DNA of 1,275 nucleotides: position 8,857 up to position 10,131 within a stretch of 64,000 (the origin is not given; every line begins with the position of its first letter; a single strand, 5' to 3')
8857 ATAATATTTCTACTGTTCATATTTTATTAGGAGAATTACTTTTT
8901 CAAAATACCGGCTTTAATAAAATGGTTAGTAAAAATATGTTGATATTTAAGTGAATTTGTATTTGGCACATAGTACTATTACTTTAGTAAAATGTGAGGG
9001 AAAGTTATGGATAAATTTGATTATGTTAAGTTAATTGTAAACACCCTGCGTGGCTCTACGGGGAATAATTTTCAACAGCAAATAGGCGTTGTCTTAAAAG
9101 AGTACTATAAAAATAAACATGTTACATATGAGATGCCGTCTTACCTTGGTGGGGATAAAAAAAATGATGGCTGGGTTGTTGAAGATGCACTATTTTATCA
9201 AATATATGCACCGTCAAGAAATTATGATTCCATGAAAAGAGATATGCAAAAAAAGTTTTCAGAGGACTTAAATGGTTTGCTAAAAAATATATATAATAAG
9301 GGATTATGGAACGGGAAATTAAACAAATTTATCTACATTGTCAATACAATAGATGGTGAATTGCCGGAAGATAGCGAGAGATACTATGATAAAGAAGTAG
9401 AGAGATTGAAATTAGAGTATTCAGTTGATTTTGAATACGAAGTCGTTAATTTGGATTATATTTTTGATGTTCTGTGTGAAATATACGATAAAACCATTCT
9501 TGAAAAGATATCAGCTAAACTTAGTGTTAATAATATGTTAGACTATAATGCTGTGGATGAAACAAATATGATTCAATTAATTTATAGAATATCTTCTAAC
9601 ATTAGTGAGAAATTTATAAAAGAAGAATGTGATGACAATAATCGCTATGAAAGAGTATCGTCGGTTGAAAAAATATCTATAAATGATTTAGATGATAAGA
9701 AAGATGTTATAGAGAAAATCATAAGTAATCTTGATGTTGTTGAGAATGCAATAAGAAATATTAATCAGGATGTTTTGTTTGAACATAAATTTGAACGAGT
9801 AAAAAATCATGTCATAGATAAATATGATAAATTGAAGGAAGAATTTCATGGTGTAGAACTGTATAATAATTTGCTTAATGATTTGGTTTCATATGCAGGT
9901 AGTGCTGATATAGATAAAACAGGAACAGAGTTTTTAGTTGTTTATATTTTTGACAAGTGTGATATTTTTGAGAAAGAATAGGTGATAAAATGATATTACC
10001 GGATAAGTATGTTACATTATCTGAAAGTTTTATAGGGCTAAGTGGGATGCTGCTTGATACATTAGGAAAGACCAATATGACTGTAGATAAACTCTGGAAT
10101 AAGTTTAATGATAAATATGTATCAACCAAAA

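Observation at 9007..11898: Short Lamassu-type (ABC-three-component) anti-phage module at the end of the glycan cluster, with an atypical nuclease-like effector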

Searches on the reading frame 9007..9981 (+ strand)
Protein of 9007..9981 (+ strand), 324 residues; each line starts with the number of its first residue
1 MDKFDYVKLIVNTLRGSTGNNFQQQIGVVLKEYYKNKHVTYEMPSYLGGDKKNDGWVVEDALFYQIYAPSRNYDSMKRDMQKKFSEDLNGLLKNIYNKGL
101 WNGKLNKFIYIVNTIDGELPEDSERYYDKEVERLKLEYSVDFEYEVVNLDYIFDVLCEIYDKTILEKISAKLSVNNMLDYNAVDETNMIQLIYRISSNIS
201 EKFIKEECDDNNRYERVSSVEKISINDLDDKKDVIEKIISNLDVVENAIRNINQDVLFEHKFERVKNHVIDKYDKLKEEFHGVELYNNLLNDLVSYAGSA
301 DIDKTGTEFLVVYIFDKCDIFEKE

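Call 3: search_protein_families(library=padloc, proteins=[window:9007-9981:+], max_evalue=1)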
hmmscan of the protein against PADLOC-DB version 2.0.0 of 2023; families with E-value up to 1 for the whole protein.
window:9007-9981:+ (324 aa): 2 families
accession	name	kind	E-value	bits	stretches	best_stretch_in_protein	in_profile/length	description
PDLC04772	PDC-M68A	-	1e-07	30.2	1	187-323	115-252/253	-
PDLC04773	PDC-M68A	-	4.3e-06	24.9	1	218-324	88-196/200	-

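Call 4: search_protein_families(library=pfam, proteins=[window:9007-9981:+], max_evalue=1)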
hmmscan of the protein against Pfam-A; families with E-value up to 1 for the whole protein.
window:9007-9981:+ (324 aa): 1 family
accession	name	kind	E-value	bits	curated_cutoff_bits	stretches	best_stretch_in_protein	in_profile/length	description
PF20634.2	IFNGR1_transm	-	0.13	13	27.5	0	259-290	15-46/57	Interferon gamma receptor 1, transmembrane region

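Call 5: search_protein_families(library=ncbifam, proteins=[window:9007-9981:+], max_evalue=1)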
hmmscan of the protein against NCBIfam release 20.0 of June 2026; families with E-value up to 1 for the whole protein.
window:9007-9981:+ (324 aa): 0 families

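Call 7: search_solved_structures(query=window:9007-9981:+, max_evalue=10)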
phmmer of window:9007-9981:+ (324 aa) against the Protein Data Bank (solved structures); distinct sequences matched with E-value up to 10: 3.
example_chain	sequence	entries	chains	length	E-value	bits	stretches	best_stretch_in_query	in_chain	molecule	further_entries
4hhu_A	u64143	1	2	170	0.00077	22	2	116-167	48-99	OR280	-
4nez_A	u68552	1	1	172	0.0072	18.8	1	119-148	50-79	Engineered protein OR276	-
4ney_A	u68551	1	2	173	0.0099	18.4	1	119-146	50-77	Engineered protein OR277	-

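Call 8: search_protein_families(library=phrogs, proteins=[window:9007-9981:+], max_evalue=1)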
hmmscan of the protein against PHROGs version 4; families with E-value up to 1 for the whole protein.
window:9007-9981:+ (324 aa): 3 families
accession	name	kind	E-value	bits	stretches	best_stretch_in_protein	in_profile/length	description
phrog_585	-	unknown function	0.046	15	1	147-224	3-78/128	-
phrog_4282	-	unknown function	0.14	13.1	1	229-300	38-108/167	-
phrog_6014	-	unknown function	0.67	11.3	0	124-171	22-71/109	-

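Call 9: find_homologous_proteins(query=window:9007-9981:+, max_evalue=0.001)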
Query window:9007-9981:+ (324 aa): 226 proteins with E <= 0.001 among 1473 candidates; the best 120 are listed.
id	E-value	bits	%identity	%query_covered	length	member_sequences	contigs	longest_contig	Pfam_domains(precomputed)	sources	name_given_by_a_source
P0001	8.2e-207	704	100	100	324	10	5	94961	-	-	-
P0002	3.7e-171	586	83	100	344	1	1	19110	-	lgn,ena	-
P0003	1.3e-152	526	73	100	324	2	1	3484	-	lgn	-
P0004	2.9e-131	455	65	100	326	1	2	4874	-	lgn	-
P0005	3.6e-129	449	64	100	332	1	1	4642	-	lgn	-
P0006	1.6e-127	443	63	100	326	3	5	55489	-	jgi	-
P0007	2.1e-127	443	63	100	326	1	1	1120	-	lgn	-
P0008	1.1e-124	434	62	100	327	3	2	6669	-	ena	-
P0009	8.9e-123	428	62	100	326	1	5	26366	-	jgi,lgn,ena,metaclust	metaclust:\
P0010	9.0e-123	428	61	100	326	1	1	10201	-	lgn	-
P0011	4.6e-120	419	60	100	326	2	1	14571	-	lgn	-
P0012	6.4e-120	418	58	100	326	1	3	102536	-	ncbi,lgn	-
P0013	7.3e-120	418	60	100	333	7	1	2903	-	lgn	-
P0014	2.3e-119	416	58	100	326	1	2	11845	-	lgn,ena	-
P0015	2.8e-119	416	61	100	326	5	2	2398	-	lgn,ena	-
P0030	6.3e-105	369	56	100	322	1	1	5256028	-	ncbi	ncbi:hypothetical protein [Paenibacillus kyungheensis]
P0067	2.6e-99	350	53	100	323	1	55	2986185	-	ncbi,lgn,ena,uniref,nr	ncbi:hypothetical protein LL221_002894 [Listeria innocua]|uniref:Uncharacterized protein n=1 Tax=Hel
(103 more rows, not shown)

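Call 25: find_encoding_contigs(protein=P0030, flank=8000, max_places=2)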
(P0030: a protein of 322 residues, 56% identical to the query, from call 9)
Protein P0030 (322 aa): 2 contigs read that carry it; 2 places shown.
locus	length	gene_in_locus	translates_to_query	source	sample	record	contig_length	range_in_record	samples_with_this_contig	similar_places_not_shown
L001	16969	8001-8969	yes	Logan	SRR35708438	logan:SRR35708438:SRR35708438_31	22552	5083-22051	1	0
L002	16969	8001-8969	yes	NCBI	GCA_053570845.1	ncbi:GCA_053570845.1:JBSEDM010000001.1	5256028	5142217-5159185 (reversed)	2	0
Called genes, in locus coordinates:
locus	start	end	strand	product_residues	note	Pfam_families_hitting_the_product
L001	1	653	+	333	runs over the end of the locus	PF04616:Glyco_hydro_43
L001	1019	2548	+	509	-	PF01266:DAO (weak), PF06039:Mqo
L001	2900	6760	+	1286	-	PF00150:Cellulase, PF07745:Glyco_hydro_53, PF07532:Big_4, PF00395:SLH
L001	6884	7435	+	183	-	PF00440:TetR_N, PF17937:TetR_C_28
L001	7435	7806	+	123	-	PF00892:EamA (weak), PF00893:Multi_Drug_Res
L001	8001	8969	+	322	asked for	-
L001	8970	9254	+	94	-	PF20293:MC6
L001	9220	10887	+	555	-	PF10088:DUF2326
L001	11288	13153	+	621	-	PF05043:Mga (faint), PF06971:Put_DNA-bind_N (faint), PF08220:HTH_DeoR (weak), PF08279:HTH_11, PF08280:HTH_Mga (faint), PF08279:HTH_11 (weak), PF00874:PRD, PF00359:PTS_EIIA_2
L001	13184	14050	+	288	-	PF01116:F_bP_aldolase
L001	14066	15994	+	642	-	PF00359:PTS_EIIA_2, PF02302:PTS_IIB, PF25554:PTS_EIIB_BC_N (weak), PF02378:PTS_EIIC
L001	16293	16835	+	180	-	PF03551:PadR, PF13601:HTH_34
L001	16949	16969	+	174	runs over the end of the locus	?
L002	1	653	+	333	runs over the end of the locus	PF04616:Glyco_hydro_43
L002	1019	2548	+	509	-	PF01266:DAO (weak), PF06039:Mqo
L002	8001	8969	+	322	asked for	-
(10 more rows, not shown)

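Call 27: find_encoding_contigs(protein=P0067, flank=8000, max_places=3)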
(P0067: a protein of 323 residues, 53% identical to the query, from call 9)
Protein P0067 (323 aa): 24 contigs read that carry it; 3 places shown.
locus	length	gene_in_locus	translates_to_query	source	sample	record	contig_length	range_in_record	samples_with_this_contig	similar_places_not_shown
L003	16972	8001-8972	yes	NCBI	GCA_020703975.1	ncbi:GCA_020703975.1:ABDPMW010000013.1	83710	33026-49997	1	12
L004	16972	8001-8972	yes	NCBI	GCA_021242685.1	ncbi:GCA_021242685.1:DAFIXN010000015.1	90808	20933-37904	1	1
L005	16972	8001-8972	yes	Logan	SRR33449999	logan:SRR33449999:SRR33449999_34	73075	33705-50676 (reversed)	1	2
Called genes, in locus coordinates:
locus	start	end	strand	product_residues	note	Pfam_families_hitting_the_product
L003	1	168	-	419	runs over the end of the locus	PF03825:Nuc_H_symport (weak), PF07690:MFS_1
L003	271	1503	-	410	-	PF02073:Peptidase_M29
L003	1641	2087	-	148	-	PF12641:Flavodoxin_3 (weak), PF12724:Flavodoxin_5 (weak), PF00258:Flavodoxin_1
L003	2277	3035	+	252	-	PF00557:Peptidase_M24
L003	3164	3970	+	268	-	PF02522:Antibiotic_NAT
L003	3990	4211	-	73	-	PF06569:DUF1128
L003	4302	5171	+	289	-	PF03631:Virul_fac_BrkB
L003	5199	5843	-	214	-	PF01712:dNK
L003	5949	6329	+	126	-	PF02566:OsmC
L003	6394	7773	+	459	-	PF01938:TRAM, PF05958:tRNA_U5-meth_tr, PF09445:Methyltransf_15 (weak), PF13649:Methyltransf_25 (weak), PF13847:Methyltransf_31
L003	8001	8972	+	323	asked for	-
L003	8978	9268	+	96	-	PF20293:MC6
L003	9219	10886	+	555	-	PF10088:DUF2326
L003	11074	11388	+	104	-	PF06125:DUF961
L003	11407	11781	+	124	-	PF06125:DUF961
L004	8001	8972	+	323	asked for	-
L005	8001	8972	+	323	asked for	-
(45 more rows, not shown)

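Call 31: search_solved_structures(query=A1, max_evalue=10, show_alignments=2)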
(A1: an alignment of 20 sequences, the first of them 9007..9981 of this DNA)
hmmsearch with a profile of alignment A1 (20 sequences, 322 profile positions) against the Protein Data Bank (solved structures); distinct sequences matched with E-value up to 10: 13.
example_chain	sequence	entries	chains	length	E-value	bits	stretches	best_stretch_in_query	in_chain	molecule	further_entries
4hhu_A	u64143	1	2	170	0.0037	19.8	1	117-168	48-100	OR280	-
4nez_A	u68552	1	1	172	0.11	15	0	94-149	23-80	Engineered protein OR276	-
4ney_A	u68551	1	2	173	0.14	14.6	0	94-148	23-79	Engineered protein OR277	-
7xqs_A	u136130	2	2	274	0.28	13.7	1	19-93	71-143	MHC class I antigen alpha chain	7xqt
3p52_A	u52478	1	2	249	0.49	12.9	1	138-239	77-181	NH(3)-dependent NAD(+) synthetase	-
6tb3_BW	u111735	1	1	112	1.1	11.7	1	199-266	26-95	General negative regulator of transcription subunit 5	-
3ery_A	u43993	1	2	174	1.8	11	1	5-59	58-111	H-2 class I histocompatibility antigen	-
3e2h_A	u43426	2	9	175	1.8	11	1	5-59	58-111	H-2 class I histocompatibility antigen, L-D alpha chain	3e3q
2e7l_E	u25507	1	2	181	1.9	10.9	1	5-59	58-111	H-2 class I histocompatibility antigen, L-D alpha chain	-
2oi9_A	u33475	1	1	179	1.9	10.9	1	5-59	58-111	Major Histocompatibility Complex protein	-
3tf7_E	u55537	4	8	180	2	10.9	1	5-59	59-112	H2-Ld SBM2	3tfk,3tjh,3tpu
6l9k_A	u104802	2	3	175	2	10.8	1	5-59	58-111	H2-Ld a1a2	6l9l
4nhu_E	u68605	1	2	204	2.4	10.6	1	5-58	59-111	H-2 class I histocompatibility antigen, L-D alpha chain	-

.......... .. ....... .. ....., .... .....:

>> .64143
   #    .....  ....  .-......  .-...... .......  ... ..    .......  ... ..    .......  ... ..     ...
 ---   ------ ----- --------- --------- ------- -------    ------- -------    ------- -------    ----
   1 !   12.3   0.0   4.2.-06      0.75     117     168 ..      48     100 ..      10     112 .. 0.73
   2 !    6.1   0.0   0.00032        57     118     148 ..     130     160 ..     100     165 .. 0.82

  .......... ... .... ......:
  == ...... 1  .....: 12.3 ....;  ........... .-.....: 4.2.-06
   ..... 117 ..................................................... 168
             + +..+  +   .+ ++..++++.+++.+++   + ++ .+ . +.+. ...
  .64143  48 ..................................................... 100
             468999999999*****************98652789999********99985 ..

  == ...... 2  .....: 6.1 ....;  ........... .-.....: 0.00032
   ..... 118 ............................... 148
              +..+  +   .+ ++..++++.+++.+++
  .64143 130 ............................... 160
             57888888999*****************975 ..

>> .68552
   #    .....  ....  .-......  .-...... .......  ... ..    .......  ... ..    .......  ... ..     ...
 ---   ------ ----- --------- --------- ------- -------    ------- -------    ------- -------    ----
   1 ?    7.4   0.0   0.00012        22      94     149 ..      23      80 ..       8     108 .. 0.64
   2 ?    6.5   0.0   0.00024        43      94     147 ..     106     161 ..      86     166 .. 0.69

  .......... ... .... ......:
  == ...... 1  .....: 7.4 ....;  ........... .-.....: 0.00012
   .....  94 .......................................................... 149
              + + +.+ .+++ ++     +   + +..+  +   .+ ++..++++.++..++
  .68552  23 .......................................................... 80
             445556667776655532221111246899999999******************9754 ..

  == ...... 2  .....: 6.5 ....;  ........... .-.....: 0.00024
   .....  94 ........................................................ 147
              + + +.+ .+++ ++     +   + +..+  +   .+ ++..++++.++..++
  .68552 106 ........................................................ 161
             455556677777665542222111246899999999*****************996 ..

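Call 32: search_protein_representatives(protein=window:9007-9981:+)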
Query: 324 residues. Proteins with E-value up to 0.001 (for the whole library): 106; up to 1e-10: 74; up to 1e-30: 49. The best 106 are listed.
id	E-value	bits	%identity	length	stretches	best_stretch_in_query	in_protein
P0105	1.5e-96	339.7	52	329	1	1-324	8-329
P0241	1.8e-78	280.4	45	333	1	2-324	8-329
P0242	2.6e-78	279.8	48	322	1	1-324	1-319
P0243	1.3e-75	271.0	45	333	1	2-324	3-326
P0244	2.3e-73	263.6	45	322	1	1-324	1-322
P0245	1.8e-72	260.6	42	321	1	5-323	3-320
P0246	1.7e-70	254.1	44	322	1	1-324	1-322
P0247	3.0e-70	253.4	41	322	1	5-324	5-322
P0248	3.7e-70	253.1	41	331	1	1-324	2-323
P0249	8.6e-68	245.3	42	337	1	3-324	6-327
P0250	1.1e-67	244.9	40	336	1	6-324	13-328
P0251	4.0e-66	239.8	42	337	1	6-324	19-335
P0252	3.6e-64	233.4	40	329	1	1-324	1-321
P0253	3.3e-62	227.0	39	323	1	3-324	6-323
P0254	4.3e-61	223.3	40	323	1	5-324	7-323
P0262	6.4e-53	196.4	53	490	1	1-187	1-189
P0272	3.4e-46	174.3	47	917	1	3-217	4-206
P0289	1.3e-29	119.9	33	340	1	3-323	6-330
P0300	1.4e-14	70.5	28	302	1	6-321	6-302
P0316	7.7e-10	54.9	28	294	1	13-321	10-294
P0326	3.2e-06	43.0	27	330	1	23-323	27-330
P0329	2.7e-05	40.0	30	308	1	17-138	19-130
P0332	8.9e-05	38.3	33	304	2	17-93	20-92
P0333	9.4e-05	38.2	32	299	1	16-137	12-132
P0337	2.2e-04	37.0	32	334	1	12-115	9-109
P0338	2.2e-04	37.0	31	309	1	3-322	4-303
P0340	3.8e-04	36.2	32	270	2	218-322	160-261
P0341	3.8e-04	36.2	46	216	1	10-59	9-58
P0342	4.2e-04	36.1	35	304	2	8-130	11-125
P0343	5.1e-04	35.8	24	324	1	49-261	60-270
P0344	5.8e-04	35.6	37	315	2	44-179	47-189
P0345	5.8e-04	35.6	34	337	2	12-153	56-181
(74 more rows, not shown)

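Call 36: search_protein_families(library=pfam, proteins=[P0272, P0262], max_evalue=0.01)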
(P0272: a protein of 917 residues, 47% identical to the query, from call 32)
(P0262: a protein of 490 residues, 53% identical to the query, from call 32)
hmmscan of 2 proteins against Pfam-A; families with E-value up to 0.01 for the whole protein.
P0272 (917 aa): 3 families
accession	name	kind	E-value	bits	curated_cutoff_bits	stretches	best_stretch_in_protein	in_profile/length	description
PF05729.18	NACHT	-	3.5e-10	40.4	26.7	1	286-448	3-166/167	NACHT domain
PF24883.2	NPHP3_N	-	7.9e-05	23.3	24.8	0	281-304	20-43/164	Nephrocystin 3, N-terminal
PF20720.3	nSTAND3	-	0.0029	17.8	27.2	1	273-423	7-123/155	Novel STAND NTPase 3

P0262 (490 aa): 5 families
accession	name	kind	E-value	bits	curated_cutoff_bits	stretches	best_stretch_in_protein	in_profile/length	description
PF05729.18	NACHT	-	1.5e-10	41.6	26.7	1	268-424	2-166/167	NACHT domain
PF00931.28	NB-ARC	-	0.0031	17.2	23.5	1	259-287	10-39/248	NB-ARC domain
PF20720.3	nSTAND3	-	0.0032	17.6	27.2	1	264-293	15-44/155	Novel STAND NTPase 3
PF13401.12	AAA_22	-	0.0042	17.8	27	0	264-377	3-107/130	AAA domain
PF24883.2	NPHP3_N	-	0.0088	16.7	24.8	0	263-285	19-41/164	Nephrocystin 3, N-terminal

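Call 37: search_protein_families(library=padloc, proteins=[P0272, P0262], max_evalue=0.01)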
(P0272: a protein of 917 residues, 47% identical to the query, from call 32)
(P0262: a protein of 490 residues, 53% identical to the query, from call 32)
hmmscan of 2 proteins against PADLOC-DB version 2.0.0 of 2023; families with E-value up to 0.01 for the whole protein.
P0272 (917 aa): 1 family
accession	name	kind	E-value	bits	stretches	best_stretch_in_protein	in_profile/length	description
PDLC04140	mad8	-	8.5e-05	20.2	1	278-313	19-57/314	mads_8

P0262 (490 aa): 1 family
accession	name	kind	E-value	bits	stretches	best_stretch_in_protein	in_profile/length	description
PDLC04476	PDC-M16A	-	0.0045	13.4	1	253-286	12-45/691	-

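Call 46: predict_structure(alignment_id=A3)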
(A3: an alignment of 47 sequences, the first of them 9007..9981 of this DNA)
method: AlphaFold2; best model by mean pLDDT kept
length: 324 residues; sequences in the alignment: 47
mean_pLDDT: 88.7   pTM: 0.64
mean pLDDT of the five models: 88.7, 86.3, 85.6, 85.5, 84.3
residues with pLDDT >= 90: 202; 70-90: 87; 50-70: 31; < 50: 4
segments of 3 or more residues with pLDDT < 50: 211-213
pLDDT, mean of each block of 10 residues (from residue 1): 88 94 97 98 89 97 96 86 98 98 98 94 97 98 98 98 94 71 85 88 57 61 86 87 90 83 89 92 92 83 83 82 58
secondary structure, 60 per line:
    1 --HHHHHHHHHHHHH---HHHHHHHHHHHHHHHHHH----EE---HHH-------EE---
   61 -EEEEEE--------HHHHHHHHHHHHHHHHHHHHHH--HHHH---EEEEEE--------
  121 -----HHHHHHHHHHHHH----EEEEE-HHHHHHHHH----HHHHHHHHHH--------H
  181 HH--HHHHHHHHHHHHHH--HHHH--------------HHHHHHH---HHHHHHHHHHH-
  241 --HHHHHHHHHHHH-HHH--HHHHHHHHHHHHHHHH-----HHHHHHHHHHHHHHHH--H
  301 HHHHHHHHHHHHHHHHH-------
elements in order: H3-15 H19-36 E62-67 H76-97 H100-103 E107-112 H126-138 E143-147 H149-157 H162-171 H185-198 H201-204 H219-225 H229-239 H243-254 H261-276 H282-297 H300-317

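Call 48: fold_search(model_id=the predicted structure, library=pdb)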
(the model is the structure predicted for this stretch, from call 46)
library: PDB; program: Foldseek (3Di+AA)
matches with E <= 10: 391; with E <= 0.001: 0
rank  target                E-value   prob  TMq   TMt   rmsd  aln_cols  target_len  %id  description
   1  7edb_A                3.7e-03  1.00  0.32  0.30   5.1       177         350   11  EcoT38I restriction endonuclease complexed with DNA (released 2022-03-16)
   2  7e8r                  4.6e-03  1.00  0.25  0.24   7.4       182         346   12  EcoT38I restriction endonuclease (released 2022-03-02)
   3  9a6c_B                6.5e-02  0.89  0.34  0.24  19.3       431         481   10  Integrative model of YYDD-YYDB by crosslinking MS and deep learning (released 2024-09-18)
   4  9nxx_B                1.2e-01  0.25  0.21  0.19  21.4       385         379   10  LmuA_conformation 1 (released 2025-12-17)
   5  9nxx_D                2.6e-01  0.21  0.22  0.20  20.4       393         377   12  LmuA_conformation 1 (released 2025-12-17)
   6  6j73_A                4.6e-01  0.09  0.14  0.10  28.2       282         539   12  Crystal structure of IniA from Mycobacterium smegmatis (released 2019-09-11)
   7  1hkb_A                4.9e-01  0.38  0.17  0.07  11.3       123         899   10  CRYSTAL STRUCTURE OF RECOMBINANT HUMAN BRAIN HEXOKINASE TYPE I COMPLEXED WITH GLUCOSE AND GLUCOSE-6-PHOSPHATE (released 1998-06-03)
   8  6j72                  7.6e-01  0.07  0.14  0.10  28.8       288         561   11  Crystal structure of IniA from Mycobacterium smegmatis with GTP bound (released 2019-09-11)
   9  1bg3_A                7.9e-01  0.18  0.16  0.07  13.8       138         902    9  RAT BRAIN HEXOKINASE TYPE I COMPLEX WITH GLUCOSE AND INHIBITOR GLUCOSE-6-PHOSPHATE (released 1999-06-08)
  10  8iby_C                1.0e+00  0.25  0.22  0.12   9.2       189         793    8  Structure of R2 with 5'ORF (released 2023-09-20)
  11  9r2l_A                1.0e+00  0.21  0.14  0.27  10.1       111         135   17  De novo designed N37 protein fold (released 2025-05-14)
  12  5hex_B                1.0e+00  0.18  0.15  0.07  16.7       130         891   12  Crystal Structure of Human Hexokinase 2 with cmpd 30, a 2-amino-6-benzenesulfonamide glucosamine (released 2016-03-30)
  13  3bit_B                1.1e+00  0.07  0.16  0.13  18.4       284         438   10  Crystal structure of yeast Spt16 N-terminal Domain (released 2007-12-18)
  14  8q3k_E                1.2e+00  0.41  0.24  0.35   7.3       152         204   10  The open state of the ASFV apo-RNA polymerase (released 2024-02-14)
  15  9zjv_B                1.3e+00  0.03  0.12  0.07  21.1       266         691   11  Human sterile alpha motif domain-containing protein 9 (SAMD9), asymmetric dimer "wing" shape (released 2026-02-25)
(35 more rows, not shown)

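Call 51: find_encoding_contigs(protein=P0300, flank=6000, max_places=1)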
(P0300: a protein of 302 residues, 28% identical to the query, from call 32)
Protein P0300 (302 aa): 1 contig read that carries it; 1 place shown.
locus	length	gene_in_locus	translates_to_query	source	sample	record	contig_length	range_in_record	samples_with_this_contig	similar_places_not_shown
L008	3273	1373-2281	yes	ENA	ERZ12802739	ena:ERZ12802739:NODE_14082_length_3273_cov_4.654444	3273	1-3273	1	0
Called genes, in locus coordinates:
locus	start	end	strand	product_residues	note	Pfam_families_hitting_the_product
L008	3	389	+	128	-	?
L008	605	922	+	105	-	-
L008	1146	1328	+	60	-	PF02604:PhdYeFM_antitox (weak)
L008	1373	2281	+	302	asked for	-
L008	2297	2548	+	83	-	-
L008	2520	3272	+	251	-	?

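Call 52: find_encoding_contigs(protein=P0338, flank=6000, max_places=1)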
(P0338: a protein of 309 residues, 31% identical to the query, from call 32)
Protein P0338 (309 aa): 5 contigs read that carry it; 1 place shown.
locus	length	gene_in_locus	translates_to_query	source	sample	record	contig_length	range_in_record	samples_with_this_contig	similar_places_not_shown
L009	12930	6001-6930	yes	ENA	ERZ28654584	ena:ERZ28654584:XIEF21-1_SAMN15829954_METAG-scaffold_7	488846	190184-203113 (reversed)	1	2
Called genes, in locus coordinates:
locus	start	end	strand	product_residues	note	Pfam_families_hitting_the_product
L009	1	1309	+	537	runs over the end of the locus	PF01420:Methylase_S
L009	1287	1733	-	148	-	PF01420:Methylase_S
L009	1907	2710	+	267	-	PF00589:Phage_integrase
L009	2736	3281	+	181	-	PF01420:Methylase_S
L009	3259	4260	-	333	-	PF01420:Methylase_S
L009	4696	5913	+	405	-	-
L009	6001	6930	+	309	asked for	PF20275:CTD10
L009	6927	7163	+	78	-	PF20292:MC7, PF20293:MC6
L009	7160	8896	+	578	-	PF10088:DUF2326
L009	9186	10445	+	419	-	PF13173:AAA_14, PF13635:DUF4143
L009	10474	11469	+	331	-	-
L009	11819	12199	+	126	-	-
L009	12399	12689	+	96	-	-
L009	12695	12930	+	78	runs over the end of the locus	-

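Call 53: find_encoding_contigs(protein=P0326, flank=6000, max_places=1)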
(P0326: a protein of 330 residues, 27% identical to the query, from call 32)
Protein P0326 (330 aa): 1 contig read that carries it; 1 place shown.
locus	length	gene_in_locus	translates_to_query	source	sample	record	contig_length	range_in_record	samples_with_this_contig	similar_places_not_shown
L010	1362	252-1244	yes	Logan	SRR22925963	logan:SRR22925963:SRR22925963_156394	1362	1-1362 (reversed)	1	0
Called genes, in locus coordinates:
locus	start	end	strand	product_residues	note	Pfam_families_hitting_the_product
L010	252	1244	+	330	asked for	-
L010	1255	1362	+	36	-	?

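Call 54: search_protein_families(library=pfam, alignment_id=A3, max_evalue=0.01)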
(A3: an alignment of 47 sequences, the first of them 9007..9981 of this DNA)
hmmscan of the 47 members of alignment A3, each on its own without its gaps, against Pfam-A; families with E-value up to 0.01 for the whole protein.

A. member 1, window:9007-9981:+ (324 aa): 0 families

B. families by the number of members that match (of 47 scanned): 8 families
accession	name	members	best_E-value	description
PF20275.3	CTD10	16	1.8e-11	C-terminal domain 10 of the ABC-three component (ABC-3C) systems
PF20277.3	CTD11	4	0.0033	C-terminal domain 11 of the ABC-three component (ABC-3C) systems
PF20279.3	CTD12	1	3.9e-05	C-terminal domain 12 of the ABC-three component (ABC-3C) systems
PF01797.21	Y1_Tnp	1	0.00064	Transposase IS200 like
PF00303.24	Thymidylat_synt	1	0.0016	Thymidylate synthase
PF08311.18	Mad3_BUB1_I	1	0.0041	Mad3/BUB1 homology region 1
PF12552.13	DUF3741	1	0.0068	Protein of unknown function (DUF3741)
PF05733.16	Tenui_N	1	0.0083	Tenuivirus/Phlebovirus nucleocapsid protein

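Call 55: find_encoding_contigs(protein=P0289, flank=6000, max_places=1)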
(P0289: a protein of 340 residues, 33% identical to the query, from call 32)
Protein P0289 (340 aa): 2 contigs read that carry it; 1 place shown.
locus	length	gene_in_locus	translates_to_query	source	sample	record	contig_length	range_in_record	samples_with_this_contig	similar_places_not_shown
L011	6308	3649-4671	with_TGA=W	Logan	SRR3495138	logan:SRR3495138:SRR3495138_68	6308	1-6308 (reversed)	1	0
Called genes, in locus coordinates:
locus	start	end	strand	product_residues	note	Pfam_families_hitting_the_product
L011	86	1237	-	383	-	PF25787:HTH_SB (weak)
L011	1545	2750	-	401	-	-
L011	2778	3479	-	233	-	-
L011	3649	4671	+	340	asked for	-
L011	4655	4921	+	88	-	PF20293:MC6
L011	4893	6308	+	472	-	?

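Call 56: find_encoding_contigs(protein=P0316, flank=6000, max_places=1)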
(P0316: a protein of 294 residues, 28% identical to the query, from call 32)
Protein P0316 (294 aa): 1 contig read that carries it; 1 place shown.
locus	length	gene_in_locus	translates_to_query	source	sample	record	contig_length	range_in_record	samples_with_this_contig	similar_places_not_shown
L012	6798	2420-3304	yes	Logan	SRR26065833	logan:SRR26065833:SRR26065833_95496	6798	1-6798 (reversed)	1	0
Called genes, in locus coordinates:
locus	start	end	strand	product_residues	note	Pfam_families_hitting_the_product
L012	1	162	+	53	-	?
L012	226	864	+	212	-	-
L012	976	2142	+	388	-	PF00239:Resolvase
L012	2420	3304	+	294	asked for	-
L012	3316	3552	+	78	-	-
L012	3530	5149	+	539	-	PF10088:DUF2326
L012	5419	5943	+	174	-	PF13274:SocA_Panacea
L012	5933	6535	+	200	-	-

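Call 57: find_encoding_contigs(protein=P0272, flank=6000, max_places=2)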
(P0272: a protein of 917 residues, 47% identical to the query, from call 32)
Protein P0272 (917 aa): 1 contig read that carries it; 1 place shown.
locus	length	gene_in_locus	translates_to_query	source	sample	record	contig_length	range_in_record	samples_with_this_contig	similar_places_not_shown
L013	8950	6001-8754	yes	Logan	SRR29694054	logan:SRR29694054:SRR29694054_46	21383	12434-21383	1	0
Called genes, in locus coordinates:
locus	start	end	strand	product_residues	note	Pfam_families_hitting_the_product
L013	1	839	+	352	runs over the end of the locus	PF00078:RVT_1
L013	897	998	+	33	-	-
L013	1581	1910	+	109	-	PF17443:pXO2-72, PF20038:HTH_59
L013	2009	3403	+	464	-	PF02463:SMC_N (faint), PF13175:AAA_15, PF13304:AAA_21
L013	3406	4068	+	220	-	-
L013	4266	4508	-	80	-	-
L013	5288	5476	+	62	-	-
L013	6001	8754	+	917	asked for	PF05729:NACHT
